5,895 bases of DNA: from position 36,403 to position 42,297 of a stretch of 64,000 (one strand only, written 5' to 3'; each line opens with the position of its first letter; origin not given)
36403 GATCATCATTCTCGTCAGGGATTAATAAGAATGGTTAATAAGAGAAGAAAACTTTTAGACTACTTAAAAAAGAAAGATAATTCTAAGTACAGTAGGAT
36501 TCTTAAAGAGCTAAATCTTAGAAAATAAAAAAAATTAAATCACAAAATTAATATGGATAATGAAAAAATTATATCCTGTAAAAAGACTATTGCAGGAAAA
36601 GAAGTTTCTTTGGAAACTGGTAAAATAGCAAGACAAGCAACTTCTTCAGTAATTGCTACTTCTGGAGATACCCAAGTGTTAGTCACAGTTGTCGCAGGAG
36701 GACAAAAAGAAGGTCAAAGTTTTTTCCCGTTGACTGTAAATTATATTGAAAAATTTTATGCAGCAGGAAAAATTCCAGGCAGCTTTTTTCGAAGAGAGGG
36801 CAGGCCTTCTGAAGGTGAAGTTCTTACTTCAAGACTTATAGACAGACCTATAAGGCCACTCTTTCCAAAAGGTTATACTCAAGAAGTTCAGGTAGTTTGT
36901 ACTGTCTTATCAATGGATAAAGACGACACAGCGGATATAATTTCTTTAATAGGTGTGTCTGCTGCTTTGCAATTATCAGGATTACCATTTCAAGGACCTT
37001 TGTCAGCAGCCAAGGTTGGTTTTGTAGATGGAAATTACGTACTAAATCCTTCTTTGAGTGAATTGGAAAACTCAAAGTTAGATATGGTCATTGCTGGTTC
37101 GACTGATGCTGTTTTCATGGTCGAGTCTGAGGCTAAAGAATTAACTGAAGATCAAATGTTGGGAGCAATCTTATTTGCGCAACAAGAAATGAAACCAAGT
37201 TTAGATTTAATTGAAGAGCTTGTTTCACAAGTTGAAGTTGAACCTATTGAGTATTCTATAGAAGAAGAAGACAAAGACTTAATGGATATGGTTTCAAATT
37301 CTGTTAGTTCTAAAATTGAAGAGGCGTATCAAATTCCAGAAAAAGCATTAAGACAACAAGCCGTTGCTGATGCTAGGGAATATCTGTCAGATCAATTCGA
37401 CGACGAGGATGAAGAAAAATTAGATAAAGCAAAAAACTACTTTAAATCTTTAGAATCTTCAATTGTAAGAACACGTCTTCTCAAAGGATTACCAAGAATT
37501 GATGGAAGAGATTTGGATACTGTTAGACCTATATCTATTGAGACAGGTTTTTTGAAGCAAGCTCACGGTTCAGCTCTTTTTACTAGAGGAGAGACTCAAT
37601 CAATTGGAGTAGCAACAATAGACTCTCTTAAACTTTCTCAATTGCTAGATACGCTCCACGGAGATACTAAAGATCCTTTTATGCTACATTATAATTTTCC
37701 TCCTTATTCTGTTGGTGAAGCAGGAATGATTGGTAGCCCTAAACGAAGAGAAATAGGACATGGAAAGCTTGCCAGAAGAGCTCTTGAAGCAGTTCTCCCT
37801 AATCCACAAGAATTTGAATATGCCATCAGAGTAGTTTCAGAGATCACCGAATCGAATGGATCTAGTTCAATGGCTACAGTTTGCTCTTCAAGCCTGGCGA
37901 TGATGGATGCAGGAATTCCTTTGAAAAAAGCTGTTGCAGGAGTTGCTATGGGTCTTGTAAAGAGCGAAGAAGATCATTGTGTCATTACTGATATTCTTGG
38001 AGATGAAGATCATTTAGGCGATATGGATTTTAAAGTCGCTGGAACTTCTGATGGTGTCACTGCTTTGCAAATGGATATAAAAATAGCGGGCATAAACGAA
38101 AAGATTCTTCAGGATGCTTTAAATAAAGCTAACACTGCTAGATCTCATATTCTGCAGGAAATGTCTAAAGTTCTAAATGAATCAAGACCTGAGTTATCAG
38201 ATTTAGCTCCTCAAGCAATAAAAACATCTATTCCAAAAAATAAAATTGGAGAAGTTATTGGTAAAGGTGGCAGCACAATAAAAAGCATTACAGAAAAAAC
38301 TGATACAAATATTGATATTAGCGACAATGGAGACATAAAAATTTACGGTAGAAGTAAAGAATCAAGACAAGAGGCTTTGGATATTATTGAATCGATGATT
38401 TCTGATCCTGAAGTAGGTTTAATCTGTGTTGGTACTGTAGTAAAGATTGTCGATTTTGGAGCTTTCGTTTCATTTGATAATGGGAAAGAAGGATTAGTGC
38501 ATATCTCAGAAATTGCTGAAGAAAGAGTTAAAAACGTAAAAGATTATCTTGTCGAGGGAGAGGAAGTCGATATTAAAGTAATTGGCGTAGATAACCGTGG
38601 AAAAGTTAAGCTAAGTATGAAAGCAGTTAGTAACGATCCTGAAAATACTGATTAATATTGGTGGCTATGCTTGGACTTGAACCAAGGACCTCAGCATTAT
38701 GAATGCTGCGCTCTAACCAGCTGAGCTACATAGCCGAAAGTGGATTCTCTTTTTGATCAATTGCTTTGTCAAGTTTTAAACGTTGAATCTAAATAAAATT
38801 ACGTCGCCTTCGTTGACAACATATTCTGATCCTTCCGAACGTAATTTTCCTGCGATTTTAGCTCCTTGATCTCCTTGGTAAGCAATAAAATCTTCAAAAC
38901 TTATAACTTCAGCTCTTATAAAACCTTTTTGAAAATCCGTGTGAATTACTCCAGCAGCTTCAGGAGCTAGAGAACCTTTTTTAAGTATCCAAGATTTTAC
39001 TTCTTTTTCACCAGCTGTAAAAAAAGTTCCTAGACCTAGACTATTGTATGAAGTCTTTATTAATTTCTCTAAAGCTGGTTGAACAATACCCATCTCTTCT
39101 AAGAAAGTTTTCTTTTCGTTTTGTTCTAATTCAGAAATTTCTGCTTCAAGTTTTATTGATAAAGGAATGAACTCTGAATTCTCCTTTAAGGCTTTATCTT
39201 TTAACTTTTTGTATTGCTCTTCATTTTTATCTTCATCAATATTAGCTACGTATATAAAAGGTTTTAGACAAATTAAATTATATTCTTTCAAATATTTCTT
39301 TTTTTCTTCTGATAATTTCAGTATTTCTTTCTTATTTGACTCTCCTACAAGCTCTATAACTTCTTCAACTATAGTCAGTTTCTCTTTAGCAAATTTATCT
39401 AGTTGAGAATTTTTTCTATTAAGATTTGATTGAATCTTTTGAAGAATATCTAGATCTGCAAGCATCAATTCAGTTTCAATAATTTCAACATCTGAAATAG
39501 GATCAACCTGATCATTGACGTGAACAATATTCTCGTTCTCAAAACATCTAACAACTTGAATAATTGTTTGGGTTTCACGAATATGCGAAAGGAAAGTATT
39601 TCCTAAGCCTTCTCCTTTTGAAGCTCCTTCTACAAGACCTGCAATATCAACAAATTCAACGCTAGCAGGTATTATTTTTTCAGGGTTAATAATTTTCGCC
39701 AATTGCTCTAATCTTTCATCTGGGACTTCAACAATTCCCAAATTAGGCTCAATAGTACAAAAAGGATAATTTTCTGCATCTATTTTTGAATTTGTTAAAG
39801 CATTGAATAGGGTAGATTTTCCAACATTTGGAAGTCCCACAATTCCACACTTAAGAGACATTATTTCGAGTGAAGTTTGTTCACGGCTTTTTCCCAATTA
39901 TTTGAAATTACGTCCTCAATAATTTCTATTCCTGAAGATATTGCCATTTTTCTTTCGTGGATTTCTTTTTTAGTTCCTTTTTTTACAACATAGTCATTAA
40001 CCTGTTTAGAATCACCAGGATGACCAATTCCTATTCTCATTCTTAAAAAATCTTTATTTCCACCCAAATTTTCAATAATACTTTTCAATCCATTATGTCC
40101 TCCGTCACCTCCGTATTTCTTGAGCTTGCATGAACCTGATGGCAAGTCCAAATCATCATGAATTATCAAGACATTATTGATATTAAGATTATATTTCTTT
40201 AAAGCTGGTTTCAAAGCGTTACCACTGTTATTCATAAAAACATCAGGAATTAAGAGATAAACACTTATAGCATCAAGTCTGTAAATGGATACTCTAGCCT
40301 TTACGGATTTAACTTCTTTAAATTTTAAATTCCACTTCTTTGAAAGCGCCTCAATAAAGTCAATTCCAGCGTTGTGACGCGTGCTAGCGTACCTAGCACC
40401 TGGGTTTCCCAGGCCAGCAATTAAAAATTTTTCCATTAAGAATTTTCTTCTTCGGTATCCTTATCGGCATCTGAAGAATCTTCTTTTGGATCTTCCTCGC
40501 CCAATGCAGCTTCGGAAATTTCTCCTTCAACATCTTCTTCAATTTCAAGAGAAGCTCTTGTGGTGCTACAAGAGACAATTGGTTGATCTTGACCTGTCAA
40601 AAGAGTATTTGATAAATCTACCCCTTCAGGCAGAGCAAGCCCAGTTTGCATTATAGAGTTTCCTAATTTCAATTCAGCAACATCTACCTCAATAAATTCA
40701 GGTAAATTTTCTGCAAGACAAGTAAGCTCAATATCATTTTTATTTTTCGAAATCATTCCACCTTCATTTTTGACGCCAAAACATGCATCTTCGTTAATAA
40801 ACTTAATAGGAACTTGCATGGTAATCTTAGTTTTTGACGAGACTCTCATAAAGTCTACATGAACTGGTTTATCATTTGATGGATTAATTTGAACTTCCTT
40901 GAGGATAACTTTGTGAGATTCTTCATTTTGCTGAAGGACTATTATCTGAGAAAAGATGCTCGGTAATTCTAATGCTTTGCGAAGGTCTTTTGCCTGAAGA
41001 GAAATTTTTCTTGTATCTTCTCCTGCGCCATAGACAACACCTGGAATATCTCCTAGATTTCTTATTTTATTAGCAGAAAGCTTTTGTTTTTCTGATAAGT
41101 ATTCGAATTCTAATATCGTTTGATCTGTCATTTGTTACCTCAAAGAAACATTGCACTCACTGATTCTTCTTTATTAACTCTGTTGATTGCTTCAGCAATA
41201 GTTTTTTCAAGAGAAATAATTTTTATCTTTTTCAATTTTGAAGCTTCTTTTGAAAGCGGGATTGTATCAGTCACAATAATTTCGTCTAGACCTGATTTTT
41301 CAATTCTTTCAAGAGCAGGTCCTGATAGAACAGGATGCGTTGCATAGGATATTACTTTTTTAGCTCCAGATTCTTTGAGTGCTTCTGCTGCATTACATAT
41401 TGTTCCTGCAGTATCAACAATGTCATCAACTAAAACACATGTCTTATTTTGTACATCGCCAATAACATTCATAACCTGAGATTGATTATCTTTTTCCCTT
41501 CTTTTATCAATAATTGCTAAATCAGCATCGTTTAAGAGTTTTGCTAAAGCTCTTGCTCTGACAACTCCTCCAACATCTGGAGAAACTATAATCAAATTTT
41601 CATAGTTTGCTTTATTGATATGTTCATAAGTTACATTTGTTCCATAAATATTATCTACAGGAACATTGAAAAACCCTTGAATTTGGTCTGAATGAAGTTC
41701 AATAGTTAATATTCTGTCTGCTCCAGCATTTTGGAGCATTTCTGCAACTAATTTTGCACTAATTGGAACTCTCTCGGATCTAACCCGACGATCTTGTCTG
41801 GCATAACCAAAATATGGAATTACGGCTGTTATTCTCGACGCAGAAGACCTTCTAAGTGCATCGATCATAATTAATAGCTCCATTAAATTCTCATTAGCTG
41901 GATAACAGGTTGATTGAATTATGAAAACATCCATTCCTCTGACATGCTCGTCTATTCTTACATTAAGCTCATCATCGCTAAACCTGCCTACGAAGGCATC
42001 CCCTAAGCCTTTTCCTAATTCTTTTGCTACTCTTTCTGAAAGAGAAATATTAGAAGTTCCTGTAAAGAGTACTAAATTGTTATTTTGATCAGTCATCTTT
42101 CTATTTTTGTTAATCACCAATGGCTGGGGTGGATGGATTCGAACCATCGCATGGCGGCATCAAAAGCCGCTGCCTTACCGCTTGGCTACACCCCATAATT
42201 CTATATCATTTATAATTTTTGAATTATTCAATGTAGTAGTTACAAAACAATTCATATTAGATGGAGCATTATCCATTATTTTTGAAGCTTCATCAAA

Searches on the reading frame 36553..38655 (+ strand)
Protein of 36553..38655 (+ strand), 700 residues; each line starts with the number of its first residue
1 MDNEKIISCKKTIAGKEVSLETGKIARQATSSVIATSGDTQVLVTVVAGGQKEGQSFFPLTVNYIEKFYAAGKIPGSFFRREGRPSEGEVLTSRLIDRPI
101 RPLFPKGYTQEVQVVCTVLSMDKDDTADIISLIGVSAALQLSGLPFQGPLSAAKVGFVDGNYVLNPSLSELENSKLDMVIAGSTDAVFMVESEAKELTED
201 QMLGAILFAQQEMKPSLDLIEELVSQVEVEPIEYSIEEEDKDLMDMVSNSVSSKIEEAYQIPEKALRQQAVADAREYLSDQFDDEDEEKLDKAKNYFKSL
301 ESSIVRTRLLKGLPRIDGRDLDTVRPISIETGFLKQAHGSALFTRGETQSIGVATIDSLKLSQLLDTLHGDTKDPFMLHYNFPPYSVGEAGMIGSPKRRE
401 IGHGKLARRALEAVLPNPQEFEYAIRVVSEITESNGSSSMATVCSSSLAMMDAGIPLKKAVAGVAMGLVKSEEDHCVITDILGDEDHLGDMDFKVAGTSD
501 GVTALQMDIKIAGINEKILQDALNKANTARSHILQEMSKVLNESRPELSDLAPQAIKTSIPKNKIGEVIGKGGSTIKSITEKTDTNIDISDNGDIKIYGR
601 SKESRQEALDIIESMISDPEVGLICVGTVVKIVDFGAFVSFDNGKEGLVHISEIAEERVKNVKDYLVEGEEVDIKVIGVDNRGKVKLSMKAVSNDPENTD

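Call 78: search_protein_families(library=pfam, proteins=[window:36553-38655:+], max_evalue=0.00001)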
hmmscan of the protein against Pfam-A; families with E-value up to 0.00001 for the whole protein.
window:36553-38655:+ (700 aa): 5 families
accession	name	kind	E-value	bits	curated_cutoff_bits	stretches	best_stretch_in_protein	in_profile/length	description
PF01138.27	RNase_PH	-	7.6e-58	195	25.5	2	16-145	3-130/130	3' exoribonuclease family, domain 1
PF03725.20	RNase_PH_C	-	6.1e-22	77.8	20.8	2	149-211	2-66/67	3' exoribonuclease family, domain 2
PF00575.29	S1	-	4.3e-15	56.3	22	1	619-690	2-74/74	S1 RNA binding domain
PF03726.19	PNPase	-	1.6e-14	54.5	24.6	1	243-320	2-81/81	Polyribonucleotide nucleotidyltransferase, RNA binding domain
PF00013.35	KH_1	-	8.2e-13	48.3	21.5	1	558-613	4-65/66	KH domain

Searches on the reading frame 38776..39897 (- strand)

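Call 79: search_protein_families(library=pfam, proteins=[window:38776-39897:-], max_evalue=0.00001)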
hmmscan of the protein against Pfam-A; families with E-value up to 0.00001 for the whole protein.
window:38776-39897:- (373 aa): 3 families
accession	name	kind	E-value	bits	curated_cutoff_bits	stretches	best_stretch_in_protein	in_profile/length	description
PF06071.19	YchF-GTPase_C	-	1.4e-36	124.9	27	1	289-372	1-84/84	Protein of unknown function (DUF933)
PF01926.29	MMR_HSR1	-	4e-23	82.1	21.9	1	17-130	2-95/113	50S ribosome-binding GTPase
PF02421.24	FeoB_N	-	1.6e-08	34.7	27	1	17-61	3-47/156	Ferrous iron transport protein B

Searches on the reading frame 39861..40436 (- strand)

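Call 79: search_protein_families(library=pfam, proteins=[window:39861-40436:-], max_evalue=0.00001)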
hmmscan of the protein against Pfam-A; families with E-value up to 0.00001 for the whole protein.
window:39861-40436:- (191 aa): 1 family
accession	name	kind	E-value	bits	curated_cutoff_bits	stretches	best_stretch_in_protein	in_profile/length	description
PF01195.25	Pept_tRNA_hydro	-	6.4e-57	192.8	27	1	5-189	1-183/183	Peptidyl-tRNA hydrolase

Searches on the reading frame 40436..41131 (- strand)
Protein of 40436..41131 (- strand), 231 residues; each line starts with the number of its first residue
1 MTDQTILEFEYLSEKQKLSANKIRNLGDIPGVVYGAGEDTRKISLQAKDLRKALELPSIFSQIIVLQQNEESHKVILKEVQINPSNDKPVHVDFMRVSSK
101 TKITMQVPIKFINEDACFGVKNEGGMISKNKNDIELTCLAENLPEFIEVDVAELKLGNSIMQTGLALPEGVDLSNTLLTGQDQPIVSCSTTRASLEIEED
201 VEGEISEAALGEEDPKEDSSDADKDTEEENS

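Call 79: search_protein_families(library=pfam, proteins=[window:40436-41131:-], max_evalue=0.00001)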
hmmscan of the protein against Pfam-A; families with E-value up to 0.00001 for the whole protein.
window:40436-41131:- (231 aa): 2 families
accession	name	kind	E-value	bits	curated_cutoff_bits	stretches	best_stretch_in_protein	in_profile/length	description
PF14693.11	Ribosomal_TL5_C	-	1e-21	77.5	27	1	102-191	1-83/84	Ribosomal protein TL5, C-terminal domain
PF01386.24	Ribosomal_L25p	-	2.6e-18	66.7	23.6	1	16-94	9-82/82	Ribosomal L25p family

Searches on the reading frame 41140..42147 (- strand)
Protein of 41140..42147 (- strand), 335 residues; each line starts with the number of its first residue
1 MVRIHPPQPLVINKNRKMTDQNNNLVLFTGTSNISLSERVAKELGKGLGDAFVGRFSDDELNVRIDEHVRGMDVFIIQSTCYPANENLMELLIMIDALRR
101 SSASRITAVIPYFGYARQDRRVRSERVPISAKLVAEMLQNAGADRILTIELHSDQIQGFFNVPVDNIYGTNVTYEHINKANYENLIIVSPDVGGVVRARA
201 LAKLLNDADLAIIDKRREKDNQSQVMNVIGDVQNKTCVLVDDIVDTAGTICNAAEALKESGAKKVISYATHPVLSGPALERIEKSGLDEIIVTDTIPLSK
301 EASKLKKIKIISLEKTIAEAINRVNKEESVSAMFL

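Call 79: search_protein_families(library=pfam, proteins=[window:41140-42147:-], max_evalue=0.00001)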
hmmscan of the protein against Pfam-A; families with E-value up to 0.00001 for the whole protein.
window:41140-42147:- (335 aa): 3 families
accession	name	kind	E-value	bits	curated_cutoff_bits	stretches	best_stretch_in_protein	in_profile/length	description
PF13793.12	Pribosyltran_N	-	1.4e-50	170.5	25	1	25-142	1-117/117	N-terminal domain of ribose phosphate pyrophosphokinase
PF14572.12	Pribosyl_synth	-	3.8e-29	102.4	27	1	223-334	72-183/184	Phosphoribosyl synthetase-associated domain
PF00156.33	Pribosyltran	-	3.4e-23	82.2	26.3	1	173-291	19-144/158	Phosphoribosyl transferase domain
